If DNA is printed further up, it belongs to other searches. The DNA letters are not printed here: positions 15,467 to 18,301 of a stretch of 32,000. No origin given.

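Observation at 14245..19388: Candidate undescribed modification/defence-like island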

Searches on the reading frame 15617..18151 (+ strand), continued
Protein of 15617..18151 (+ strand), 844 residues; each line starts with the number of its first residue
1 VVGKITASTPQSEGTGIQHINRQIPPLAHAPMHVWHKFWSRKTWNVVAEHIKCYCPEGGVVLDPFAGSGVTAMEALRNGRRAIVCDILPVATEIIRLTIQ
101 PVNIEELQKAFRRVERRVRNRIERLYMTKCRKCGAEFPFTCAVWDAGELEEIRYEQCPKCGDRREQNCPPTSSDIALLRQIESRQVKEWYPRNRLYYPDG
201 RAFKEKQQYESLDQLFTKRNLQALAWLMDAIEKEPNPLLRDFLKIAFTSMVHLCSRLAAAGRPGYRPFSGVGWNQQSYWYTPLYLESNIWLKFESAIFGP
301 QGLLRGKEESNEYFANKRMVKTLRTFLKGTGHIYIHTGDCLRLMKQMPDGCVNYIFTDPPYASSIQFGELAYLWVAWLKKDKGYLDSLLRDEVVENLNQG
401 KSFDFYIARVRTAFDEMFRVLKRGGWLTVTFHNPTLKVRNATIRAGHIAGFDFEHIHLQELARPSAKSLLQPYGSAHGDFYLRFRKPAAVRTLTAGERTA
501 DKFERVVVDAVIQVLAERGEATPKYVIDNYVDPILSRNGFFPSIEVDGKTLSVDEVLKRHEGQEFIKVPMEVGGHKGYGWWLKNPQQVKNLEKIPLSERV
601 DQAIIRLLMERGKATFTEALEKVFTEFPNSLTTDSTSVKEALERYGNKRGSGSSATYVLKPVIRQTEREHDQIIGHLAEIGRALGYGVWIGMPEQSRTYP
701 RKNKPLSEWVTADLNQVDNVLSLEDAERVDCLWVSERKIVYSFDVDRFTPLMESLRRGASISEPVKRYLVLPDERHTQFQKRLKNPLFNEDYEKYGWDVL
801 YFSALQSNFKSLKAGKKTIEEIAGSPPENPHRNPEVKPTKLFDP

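Call 105: find_related_loci(query=A7, collection=viral_contigs, flank=4000)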
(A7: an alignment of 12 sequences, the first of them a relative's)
Query A7 (98 aa) in viral_contigs; peptide patterns used: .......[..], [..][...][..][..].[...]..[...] (x = any residue, [..] = any of these).
75 stretches matched a pattern; 1 encode a relative of the query (tblastn E <= 1e-3); 1 distinct loci.
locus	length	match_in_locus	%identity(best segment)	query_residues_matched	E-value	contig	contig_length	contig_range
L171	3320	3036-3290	58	8-92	9e-32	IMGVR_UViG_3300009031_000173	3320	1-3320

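Call 107: search_protein_families(library=padloc, proteins=[L001:2592-3236:+, L002:9948-10679:+, L086:3547-4110:+, L086:4256-4678:-, L001:3535-3957:+, L123:1264-1680:+, L141:3285-3698:+], max_evalue=0.001)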
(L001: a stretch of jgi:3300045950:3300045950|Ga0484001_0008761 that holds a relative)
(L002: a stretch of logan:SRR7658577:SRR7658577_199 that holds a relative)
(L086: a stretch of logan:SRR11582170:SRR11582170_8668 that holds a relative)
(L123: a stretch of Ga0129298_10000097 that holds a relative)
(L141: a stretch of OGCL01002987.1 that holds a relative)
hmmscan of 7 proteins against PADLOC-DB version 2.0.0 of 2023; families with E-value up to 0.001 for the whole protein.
L001:2592-3236:+ (214 aa): 0 families

L002:9948-10679:+ (243 aa): 3 families
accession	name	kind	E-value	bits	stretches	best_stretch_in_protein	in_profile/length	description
PDLC01495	PD_DExK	-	2.2e-21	73.8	1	7-123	4-119/123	"CAS-I,CAS-II,CAS-III,CAS-IV,CAS-V,CAS-VI; associated"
PDLC00745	Effector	-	1.4e-16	58.9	1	3-114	4-115/244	Endonuclease (NucC)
PDLC01051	NucC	-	7.7e-11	40.1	1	5-110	13-113/243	NucC nuclease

L086:3547-4110:+ (187 aa): 0 families

L086:4256-4678:- (140 aa): 0 families

L001:3535-3957:+ (140 aa): 0 families

L123:1264-1680:+ (139 aa): 0 families

L141:3285-3698:+ (137 aa): 0 families

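Call 108: find_homologous_proteins(query=L116:3989-4285:+, max_evalue=0.00001)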
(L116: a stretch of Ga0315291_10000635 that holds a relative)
Query L116:3989-4285:+ (99 aa): 989 proteins with E <= 0.00001 among 991 candidates; the best 120 are listed.
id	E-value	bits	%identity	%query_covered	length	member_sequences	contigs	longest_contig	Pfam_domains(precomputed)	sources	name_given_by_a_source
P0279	2.6e-56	206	99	100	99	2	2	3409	PF20582.5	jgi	-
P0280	2.2e-43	164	83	99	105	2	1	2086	PF20582.5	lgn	-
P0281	6.9e-43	163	80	99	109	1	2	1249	PF20582.5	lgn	-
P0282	1.3e-40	155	82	92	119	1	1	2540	PF20582.5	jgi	jgi:DNA repair protein RadC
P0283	1.0e-39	153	84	92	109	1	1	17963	PF20582.5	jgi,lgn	jgi:DNA repair protein RadC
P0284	1.6e-39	152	79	95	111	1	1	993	PF20582.5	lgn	-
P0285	1.7e-39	152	78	98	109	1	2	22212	PF20582.5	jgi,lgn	jgi:DNA repair protein RadC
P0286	1.9e-39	152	73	99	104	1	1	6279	PF20582.5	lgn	-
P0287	2.9e-39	151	80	93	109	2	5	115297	PF20582.5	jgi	jgi:DNA repair protein RadC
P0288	4.1e-39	151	80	92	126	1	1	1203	PF20582.5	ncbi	-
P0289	4.3e-39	151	76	99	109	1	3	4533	PF20582.5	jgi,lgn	-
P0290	4.9e-39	150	76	98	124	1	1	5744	PF20582.5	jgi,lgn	jgi:DNA repair protein RadC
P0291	5.0e-39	150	79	99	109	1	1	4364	PF20582.5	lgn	-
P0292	6.3e-39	150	82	92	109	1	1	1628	PF20582.5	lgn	-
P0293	2.5e-38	148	79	92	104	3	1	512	PF20582.5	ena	-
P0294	2.6e-38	148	78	92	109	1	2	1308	PF20582.5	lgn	-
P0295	2.7e-38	148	78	92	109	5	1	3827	PF20582.5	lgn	-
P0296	4.4e-38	147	77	98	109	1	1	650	PF20582.5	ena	-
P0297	4.6e-38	147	77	92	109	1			PF20582.5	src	-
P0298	5.6e-38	147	73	99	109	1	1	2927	PF20582.5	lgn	-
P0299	7.9e-38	147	71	98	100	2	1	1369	PF20582.5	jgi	jgi:DNA repair protein RadC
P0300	1.2e-37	146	78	92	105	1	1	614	PF20582.5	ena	-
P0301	1.2e-37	146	78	91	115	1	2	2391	PF20582.5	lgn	-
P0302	1.5e-37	146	76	92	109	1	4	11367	PF20582.5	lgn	-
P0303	1.8e-37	145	72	98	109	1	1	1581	PF20582.5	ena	-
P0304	1.8e-37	145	72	98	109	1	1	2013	PF20582.5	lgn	-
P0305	1.9e-37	145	74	99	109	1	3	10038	PF20582.5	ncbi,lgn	-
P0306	2.4e-37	145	75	98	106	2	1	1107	PF20582.5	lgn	-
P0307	3.6e-37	144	73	100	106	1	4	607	PF20582.5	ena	-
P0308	3.7e-37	144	77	95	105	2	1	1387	PF20582.5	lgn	-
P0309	4.2e-37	144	79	92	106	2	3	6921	PF20582.5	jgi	jgi:DNA repair protein RadC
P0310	4.8e-37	144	72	98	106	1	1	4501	PF20582.5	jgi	-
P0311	4.9e-37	144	75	93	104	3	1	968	PF20582.5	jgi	jgi:DNA repair protein RadC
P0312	5.2e-37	144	72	98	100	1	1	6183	PF20582.5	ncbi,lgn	-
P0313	5.4e-37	144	74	98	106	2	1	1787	PF20582.5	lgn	-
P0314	6.3e-37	144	75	93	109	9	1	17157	PF20582.5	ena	-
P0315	8.3e-37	143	73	95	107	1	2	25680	PF20582.5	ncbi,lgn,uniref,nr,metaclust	ncbi:MAG: DNA repair protein RadC [Candidatus Scalindua rubra]|uniref:DNA repair protein RadC n=1 Ta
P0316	9.2e-37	143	74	93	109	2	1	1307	PF20582.5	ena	-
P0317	9.4e-37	143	78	91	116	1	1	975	PF20582.5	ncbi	-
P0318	1.1e-36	143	76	93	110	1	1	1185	PF20582.5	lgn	-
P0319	1.5e-36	142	72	100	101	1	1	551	PF20582.5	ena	-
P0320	1.8e-36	142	77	92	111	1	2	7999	PF20582.5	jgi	-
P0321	2.2e-36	142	73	93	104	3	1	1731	PF20582.5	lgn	-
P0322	2.9e-36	141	76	92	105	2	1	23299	PF20582.5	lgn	-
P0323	3.0e-36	141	77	92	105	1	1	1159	PF20582.5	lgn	-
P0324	3.3e-36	141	74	99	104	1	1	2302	PF20582.5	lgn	-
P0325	3.9e-36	141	76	92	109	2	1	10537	PF20582.5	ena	-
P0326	4.5e-36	141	75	92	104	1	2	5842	PF20582.5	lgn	-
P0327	6.6e-36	140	70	99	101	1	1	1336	PF20582.5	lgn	-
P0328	6.8e-36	140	74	98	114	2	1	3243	PF20582.5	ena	-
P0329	7.7e-36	140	66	99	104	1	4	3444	PF20582.5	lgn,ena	-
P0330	1.0e-35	140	76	92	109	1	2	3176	PF20582.5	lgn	-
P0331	1.1e-35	140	73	98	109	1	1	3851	PF20582.5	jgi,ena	-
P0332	1.6e-35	139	76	92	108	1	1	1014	PF20582.5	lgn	-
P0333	1.6e-35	139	73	96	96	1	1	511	PF20582.5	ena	-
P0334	1.7e-35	139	75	92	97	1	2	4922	PF20582.5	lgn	-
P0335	1.8e-35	139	73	93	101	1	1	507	PF20582.5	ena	-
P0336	2.6e-35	138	75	92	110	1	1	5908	PF20582.5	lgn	-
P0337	2.7e-35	138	68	100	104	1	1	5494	PF20582.5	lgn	-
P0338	3.8e-35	138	76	92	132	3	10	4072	PF20582.5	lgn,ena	-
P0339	4.4e-35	138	73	92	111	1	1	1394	PF20582.5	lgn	-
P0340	1.2e-34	136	68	99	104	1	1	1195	PF20582.5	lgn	-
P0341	1.3e-34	136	71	92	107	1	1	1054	PF20582.5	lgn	-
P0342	1.6e-34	136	68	100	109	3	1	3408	PF20582.5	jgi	jgi:DNA repair protein RadC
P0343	2.0e-34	136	71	92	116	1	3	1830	PF20582.5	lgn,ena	-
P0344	2.3e-34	135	67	100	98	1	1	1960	PF20582.5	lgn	-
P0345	4.2e-34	135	66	98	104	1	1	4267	PF20582.5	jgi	-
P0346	6.1e-34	134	74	92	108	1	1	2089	PF20582.5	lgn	-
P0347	6.7e-34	134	68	98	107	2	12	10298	PF20582.5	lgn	-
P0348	7.9e-34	134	73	92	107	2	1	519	PF20582.5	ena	-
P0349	9.5e-34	133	66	99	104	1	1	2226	PF20582.5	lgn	-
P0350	1.1e-33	133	72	95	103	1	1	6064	PF20582.5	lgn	-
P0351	1.2e-33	133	67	100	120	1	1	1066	PF20582.5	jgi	jgi:DNA repair protein RadC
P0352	2.1e-33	132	73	92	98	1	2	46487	PF20582.5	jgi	jgi:DNA repair protein RadC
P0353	2.1e-33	132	64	99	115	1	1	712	PF20582.5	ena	-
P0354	2.7e-33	132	70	92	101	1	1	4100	PF20582.5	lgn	-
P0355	2.8e-33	132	68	100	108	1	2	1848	PF20582.5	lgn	-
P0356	2.9e-33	132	70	93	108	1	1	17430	PF20582.5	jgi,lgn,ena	-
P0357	3.2e-33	132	71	92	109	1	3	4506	PF20582.5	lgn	-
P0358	3.4e-33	132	69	95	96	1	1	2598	PF20582.5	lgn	-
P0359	4.1e-33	131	70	91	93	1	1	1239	PF20582.5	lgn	-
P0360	4.5e-33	131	69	91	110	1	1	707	PF20582.5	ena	-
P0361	4.7e-33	131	64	100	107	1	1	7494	PF20582.5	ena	-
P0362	5.1e-33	131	73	92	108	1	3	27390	PF20582.5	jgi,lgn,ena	-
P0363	5.3e-33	131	66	100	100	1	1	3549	PF20582.5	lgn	-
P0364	6.3e-33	131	72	93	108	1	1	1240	PF20582.5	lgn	-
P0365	6.9e-33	131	66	100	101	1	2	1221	PF20582.5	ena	-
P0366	7.0e-33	131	70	92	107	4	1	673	PF20582.5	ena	-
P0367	7.0e-33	131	70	93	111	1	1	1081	PF20582.5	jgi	jgi:DNA repair protein RadC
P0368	7.9e-33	131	70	92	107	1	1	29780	PF20582.5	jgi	-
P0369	8.4e-33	130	70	93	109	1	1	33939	PF20582.5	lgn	-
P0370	9.2e-33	130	68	93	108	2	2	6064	PF20582.5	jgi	jgi:DNA repair protein RadC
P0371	9.4e-33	130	69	91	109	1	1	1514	PF20582.5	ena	-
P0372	9.6e-33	130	73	92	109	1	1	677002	PF20582.5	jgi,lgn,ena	-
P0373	1.2e-32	130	68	95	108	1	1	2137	PF20582.5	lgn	-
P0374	1.2e-32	130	69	92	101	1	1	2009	PF20582.5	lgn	-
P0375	1.3e-32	130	65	98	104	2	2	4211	PF20582.5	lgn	-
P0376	1.3e-32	130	71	92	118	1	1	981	PF20582.5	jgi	jgi:DNA repair protein RadC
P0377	1.4e-32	130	70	95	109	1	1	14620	PF20582.5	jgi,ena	jgi:DNA repair protein RadC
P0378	1.8e-32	129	62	99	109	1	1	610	PF20582.5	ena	-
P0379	1.8e-32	129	68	93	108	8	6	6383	PF20582.5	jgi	jgi:DNA repair protein RadC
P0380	1.8e-32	129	68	92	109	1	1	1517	PF20582.5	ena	-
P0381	1.9e-32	129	65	100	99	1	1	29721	PF20582.5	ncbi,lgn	-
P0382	2.4e-32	129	70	93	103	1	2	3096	PF20582.5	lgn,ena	-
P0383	2.6e-32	129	70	93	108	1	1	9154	PF20582.5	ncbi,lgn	-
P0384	2.7e-32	129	70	93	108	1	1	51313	PF20582.5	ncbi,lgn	-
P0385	2.8e-32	129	68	95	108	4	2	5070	PF20582.5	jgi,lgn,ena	-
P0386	3.0e-32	129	68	93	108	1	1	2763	PF20582.5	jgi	jgi:DNA repair protein RadC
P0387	3.0e-32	129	70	93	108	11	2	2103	PF20582.5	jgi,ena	jgi:DNA repair protein RadC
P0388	3.5e-32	128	68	93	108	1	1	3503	PF20582.5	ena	-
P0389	3.5e-32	128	68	93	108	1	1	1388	PF20582.5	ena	-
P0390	3.6e-32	128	65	98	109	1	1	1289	PF20582.5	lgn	-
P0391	3.8e-32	128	66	93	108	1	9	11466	PF20582.5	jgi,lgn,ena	-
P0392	3.9e-32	128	68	95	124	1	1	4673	PF20582.5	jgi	jgi:DNA repair protein RadC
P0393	4.2e-32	128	69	92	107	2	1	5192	PF20582.5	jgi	jgi:DNA repair protein RadC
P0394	4.9e-32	128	67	93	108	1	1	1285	PF20582.5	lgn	-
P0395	6.1e-32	128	70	93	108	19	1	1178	PF20582.5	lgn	-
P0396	6.2e-32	128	67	93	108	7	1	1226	PF20582.5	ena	-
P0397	6.3e-32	128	70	93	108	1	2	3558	PF20582.5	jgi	jgi:DNA repair protein RadC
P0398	7.1e-32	127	69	94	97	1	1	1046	PF20582.5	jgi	jgi:DNA repair protein RadC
